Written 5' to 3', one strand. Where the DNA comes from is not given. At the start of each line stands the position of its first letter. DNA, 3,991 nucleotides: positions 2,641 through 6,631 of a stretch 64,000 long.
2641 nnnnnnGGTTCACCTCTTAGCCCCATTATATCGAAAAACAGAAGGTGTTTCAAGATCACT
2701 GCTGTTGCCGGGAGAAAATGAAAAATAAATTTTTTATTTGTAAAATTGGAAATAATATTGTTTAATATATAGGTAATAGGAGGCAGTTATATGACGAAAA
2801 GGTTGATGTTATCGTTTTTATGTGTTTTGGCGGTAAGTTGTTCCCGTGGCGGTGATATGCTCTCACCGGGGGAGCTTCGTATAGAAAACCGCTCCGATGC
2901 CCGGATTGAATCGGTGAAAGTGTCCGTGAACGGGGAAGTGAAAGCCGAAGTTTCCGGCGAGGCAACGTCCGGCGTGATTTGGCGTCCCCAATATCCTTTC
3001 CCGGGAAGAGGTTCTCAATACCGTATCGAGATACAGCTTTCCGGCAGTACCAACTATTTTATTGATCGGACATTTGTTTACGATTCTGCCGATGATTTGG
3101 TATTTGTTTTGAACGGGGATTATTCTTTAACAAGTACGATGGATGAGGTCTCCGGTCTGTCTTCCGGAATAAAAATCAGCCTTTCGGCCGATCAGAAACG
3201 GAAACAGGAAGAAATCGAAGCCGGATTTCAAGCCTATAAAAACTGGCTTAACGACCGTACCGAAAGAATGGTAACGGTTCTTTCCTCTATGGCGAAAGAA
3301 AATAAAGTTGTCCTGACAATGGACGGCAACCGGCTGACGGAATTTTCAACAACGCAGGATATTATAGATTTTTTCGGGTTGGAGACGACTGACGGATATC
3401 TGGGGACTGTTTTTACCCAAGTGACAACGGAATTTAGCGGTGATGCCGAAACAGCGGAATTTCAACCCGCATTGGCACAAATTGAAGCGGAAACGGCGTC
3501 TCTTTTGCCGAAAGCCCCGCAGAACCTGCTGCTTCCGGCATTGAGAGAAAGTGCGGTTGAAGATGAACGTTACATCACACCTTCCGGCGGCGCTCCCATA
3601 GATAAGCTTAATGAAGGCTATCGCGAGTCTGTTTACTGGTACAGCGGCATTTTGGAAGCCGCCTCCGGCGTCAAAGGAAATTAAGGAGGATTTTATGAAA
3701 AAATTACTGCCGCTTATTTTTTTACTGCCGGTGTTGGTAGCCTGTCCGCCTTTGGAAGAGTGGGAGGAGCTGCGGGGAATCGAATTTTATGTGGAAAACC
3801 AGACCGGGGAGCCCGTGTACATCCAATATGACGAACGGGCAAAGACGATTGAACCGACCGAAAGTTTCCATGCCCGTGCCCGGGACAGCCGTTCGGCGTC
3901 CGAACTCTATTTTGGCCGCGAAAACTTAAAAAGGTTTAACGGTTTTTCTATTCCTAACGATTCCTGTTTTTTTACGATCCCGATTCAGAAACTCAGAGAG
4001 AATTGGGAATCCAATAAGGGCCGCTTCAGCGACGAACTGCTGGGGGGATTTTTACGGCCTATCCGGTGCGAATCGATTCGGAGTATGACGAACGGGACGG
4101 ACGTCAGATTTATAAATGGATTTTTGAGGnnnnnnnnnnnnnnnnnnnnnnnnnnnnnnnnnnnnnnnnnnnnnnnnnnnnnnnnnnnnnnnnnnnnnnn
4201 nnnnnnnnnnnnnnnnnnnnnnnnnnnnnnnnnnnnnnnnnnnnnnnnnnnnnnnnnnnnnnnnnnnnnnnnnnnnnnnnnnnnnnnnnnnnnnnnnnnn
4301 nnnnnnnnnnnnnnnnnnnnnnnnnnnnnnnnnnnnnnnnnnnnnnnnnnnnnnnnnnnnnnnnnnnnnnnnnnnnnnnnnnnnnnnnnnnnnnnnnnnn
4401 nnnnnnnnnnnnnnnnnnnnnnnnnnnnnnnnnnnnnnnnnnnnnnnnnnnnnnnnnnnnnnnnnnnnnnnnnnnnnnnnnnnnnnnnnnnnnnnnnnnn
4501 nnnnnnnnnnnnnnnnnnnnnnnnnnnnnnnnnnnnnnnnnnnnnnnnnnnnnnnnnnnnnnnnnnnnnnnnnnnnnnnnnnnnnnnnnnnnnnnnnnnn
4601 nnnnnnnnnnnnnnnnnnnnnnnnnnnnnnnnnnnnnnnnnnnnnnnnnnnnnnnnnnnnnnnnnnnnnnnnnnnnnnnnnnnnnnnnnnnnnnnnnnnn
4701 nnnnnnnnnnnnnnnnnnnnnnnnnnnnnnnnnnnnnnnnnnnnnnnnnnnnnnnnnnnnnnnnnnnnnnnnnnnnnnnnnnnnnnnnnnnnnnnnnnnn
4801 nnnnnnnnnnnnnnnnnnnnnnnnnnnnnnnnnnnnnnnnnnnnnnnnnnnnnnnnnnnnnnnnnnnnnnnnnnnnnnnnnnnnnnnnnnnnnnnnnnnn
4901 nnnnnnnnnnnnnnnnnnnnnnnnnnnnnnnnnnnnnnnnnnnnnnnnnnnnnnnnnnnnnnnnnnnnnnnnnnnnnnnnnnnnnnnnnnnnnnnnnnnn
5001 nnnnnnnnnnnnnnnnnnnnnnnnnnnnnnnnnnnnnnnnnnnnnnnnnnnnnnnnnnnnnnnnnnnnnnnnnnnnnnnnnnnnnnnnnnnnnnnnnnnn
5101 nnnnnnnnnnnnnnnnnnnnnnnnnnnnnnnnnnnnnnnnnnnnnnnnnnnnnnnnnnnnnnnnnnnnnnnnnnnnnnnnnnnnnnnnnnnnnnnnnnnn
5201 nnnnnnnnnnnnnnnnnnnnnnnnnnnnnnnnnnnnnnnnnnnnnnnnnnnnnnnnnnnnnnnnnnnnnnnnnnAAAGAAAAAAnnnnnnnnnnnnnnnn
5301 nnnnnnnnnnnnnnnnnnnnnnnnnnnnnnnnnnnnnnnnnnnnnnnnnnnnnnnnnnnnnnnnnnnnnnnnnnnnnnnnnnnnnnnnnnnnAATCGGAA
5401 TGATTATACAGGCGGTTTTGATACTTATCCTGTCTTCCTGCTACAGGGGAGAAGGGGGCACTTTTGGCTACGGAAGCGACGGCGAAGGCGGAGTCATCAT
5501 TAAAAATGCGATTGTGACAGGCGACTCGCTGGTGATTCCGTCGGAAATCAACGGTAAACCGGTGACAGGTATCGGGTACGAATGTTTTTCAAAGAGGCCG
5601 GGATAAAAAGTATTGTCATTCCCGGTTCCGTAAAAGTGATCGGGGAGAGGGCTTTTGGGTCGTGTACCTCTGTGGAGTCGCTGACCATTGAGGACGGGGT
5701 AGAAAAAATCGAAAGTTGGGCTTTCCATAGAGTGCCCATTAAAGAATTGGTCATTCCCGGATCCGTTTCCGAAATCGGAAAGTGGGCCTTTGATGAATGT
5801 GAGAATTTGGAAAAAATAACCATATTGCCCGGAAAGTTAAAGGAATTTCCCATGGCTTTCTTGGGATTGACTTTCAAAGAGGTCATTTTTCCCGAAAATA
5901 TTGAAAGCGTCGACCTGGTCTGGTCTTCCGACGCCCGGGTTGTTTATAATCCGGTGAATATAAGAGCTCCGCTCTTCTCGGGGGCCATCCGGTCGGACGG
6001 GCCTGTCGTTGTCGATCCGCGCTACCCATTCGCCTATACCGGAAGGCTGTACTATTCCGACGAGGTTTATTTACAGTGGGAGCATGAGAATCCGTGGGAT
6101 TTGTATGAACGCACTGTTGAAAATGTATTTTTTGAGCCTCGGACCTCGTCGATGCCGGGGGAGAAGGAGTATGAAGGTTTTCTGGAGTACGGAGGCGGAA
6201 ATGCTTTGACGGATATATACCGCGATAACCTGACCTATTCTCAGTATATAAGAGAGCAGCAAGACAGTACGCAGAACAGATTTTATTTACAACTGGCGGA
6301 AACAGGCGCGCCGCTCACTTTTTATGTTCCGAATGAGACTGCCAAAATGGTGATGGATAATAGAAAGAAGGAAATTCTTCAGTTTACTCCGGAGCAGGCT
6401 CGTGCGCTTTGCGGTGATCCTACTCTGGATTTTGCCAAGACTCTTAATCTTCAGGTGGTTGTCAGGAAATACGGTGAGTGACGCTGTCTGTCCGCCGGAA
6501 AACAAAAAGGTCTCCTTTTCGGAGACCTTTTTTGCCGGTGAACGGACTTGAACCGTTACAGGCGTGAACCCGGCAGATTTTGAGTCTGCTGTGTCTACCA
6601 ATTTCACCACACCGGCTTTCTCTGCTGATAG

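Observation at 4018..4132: G6/T5 homopolymer separates a lipoprotein N-terminal module from a C11 clostripain-like peptidase: phase-variable or frameshifted surface protease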

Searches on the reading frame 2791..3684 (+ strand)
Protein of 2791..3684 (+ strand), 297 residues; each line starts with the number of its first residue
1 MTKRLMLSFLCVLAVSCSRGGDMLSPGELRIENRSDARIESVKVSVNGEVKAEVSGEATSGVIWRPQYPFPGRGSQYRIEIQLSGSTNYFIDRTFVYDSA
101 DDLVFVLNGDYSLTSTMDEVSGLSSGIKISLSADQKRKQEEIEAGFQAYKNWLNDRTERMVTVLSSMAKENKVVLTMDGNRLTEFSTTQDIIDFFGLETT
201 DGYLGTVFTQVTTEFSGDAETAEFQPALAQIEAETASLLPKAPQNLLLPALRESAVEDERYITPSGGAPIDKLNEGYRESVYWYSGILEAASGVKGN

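Call 4: search_protein_families(library=pfam, proteins=[window:2791-3684:+], max_evalue=0.1)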
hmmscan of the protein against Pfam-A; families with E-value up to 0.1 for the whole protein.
window:2791-3684:+ (297 aa): 1 family
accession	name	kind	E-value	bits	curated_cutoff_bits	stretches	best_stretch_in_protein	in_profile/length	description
PF13791.11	Sigma_reg_C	-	0.025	15.2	25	1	117-197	57-127/157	Sigma factor regulator C-terminal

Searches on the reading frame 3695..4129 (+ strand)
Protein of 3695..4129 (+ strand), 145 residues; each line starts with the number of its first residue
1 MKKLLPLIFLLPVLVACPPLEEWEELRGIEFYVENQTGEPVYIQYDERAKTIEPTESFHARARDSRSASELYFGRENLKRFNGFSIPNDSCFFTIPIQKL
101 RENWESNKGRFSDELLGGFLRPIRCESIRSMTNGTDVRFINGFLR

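Call 13: find_encoding_contigs(protein=window:3695-4129:+, flank=3000, max_places=6)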
Protein window:3695-4129:+ (145 aa): 1 contig read that carries it; 1 place shown.
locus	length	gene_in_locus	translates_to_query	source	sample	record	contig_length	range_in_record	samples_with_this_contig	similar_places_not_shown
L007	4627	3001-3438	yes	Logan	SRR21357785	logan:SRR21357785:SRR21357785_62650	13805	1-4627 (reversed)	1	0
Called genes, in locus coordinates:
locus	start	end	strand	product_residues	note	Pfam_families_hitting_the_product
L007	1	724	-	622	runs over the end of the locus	PF02878:PGM_PMM_I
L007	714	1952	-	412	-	PF00155:Aminotran_1_2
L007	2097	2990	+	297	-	-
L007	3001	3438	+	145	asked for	-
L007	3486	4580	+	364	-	PF03415:Peptidase_C11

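Call 14: list_cluster_members(proteins=[window:3695-4129:+, window:4066-5271:+, window:1411-2646:-, window:2791-3681:+])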
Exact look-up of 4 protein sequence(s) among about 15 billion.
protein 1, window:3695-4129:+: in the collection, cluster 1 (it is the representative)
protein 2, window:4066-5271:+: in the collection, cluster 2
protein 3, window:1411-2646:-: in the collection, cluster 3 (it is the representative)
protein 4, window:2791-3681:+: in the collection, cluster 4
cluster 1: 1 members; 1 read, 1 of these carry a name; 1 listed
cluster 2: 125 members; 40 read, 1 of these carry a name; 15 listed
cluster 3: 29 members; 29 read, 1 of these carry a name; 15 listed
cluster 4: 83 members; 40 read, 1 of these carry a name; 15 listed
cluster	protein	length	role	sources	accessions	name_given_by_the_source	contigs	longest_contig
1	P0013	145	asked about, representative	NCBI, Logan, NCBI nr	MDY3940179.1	MAG: hypothetical protein SOZ27_07900 [Spirochaetia bacterium] | hypothetical protein [Spirochaetia bacterium]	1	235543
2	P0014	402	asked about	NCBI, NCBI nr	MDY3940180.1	MAG: clostripain-related cysteine peptidase [Spirochaetia bacterium] | clostripain-related cysteine peptidase [Spirochaetia bacterium]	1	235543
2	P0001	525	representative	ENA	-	-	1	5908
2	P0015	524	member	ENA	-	-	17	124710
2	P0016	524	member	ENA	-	-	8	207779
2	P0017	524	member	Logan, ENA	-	-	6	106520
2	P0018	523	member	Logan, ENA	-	-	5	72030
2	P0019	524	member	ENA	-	-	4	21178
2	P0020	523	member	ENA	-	-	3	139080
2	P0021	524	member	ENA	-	-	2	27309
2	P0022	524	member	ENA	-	-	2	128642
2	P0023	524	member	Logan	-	-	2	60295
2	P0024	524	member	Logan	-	-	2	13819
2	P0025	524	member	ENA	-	-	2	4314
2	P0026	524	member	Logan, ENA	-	-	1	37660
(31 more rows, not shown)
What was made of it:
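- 3695..4132 (+): 5' fragment of the C11 lipoprotein gene (145 aa: signal peptide, lipobox, residues 1-117 of the N-terminal domain, then 28 out-of-frame residues). NCBI annotates it as hypothetical protein MDY3940179.1 (call 14).
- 4018..5274 (+): 3' part of the same gene in the -1 frame: the last two predicted strands of the N-terminal domain plus the complete C11 peptidase domain. NCBI calls a 402-aa CDS from GTG 4066 (call 14).
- On Genus Treponema: The source is an NCBI 'Spirochaetia bacterium' MAG (call 14).
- The 145-aa fragment is a singleton cluster among about 15 billion proteins (call 14). The allele is unique to one sample (call 14).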

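Call 24: find_encoding_contigs(protein=P0015, flank=2500, max_places=10)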
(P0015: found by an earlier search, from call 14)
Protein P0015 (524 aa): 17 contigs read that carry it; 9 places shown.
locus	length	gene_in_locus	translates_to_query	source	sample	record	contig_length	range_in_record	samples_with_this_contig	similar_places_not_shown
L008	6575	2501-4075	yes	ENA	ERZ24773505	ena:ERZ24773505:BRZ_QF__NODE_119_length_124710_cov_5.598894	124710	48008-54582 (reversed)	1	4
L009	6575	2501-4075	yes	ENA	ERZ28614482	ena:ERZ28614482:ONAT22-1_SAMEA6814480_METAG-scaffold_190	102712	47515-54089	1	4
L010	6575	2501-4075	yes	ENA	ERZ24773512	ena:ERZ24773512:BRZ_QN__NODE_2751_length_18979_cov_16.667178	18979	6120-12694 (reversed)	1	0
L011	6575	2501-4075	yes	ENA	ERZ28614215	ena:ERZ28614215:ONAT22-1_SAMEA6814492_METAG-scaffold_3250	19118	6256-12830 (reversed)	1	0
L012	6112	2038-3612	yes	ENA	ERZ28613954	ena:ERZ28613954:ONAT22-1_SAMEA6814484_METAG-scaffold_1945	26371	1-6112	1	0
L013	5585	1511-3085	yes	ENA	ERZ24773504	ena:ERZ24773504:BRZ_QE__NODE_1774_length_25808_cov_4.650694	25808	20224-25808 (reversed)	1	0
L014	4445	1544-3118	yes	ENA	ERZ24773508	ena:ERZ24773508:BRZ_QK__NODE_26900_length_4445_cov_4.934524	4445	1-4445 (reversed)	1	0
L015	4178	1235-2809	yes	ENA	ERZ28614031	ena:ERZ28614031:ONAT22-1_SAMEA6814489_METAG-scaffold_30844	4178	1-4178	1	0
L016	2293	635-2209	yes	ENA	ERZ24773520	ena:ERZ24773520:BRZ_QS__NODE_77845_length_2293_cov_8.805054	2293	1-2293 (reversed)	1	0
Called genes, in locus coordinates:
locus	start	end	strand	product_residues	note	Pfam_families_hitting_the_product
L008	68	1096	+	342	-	PF03601:Cons_hypoth698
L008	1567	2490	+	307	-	-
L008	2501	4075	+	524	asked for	PF03415:Peptidase_C11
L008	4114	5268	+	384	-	-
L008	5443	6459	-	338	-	PF07837:FTCD_N, PF02971:FTCD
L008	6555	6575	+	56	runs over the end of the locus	-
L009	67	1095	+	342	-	PF03601:Cons_hypoth698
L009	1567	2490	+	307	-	-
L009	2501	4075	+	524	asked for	PF03415:Peptidase_C11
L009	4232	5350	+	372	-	PF13306:LRR_5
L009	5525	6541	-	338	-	PF07837:FTCD_N, PF02971:FTCD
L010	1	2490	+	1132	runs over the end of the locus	PF01400:Astacin (weak)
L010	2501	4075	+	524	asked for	PF03415:Peptidase_C11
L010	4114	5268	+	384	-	-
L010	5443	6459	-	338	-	PF07837:FTCD_N, PF02971:FTCD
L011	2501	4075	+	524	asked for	PF03415:Peptidase_C11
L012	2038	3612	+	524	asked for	PF03415:Peptidase_C11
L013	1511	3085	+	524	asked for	PF03415:Peptidase_C11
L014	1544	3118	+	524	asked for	PF03415:Peptidase_C11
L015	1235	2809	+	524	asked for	PF03415:Peptidase_C11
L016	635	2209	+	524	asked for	PF03415:Peptidase_C11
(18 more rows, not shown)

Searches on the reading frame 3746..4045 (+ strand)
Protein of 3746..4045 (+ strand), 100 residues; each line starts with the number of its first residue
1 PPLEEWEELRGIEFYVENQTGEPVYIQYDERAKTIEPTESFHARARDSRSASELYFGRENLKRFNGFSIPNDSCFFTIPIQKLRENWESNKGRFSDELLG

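Call 54: search_protein_representatives(protein=window:3746-4045:+)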
Query: 100 residues. Proteins with E-value up to 0.001 (for the whole library): 4; up to 1e-10: 1; up to 1e-30: 1. The best 4 are listed.
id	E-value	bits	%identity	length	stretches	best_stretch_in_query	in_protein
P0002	1.3e-55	202.1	92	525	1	1-100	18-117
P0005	9.4e-09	51.6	39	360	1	9-100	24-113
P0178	6.6e-07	45.7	31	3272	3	47-85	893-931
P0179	5.3e-06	42.8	35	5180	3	22-67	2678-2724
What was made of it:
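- Closest known: Clostripain-family. Different: It carries an extra N-terminal domain of about 150 aa. A search with that domain's first 100 residues found clear relatives (alignments spanning most of the query) in only two of 1.84 billion 50%-identity clusters, plus two weak partial hits in giant proteins (call 54).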

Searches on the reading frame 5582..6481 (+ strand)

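Call 4: search_protein_families(library=pfam, proteins=[window:5582-6481:+], max_evalue=0.1)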
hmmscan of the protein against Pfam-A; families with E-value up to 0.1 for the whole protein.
window:5582-6481:+ (299 aa): 1 family
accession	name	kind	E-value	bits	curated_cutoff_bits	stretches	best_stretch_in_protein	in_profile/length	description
PF13306.12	LRR_5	-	3.1e-22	79.2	27.7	1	3-110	8-115/127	BspA type Leucine rich repeat region (6 copies)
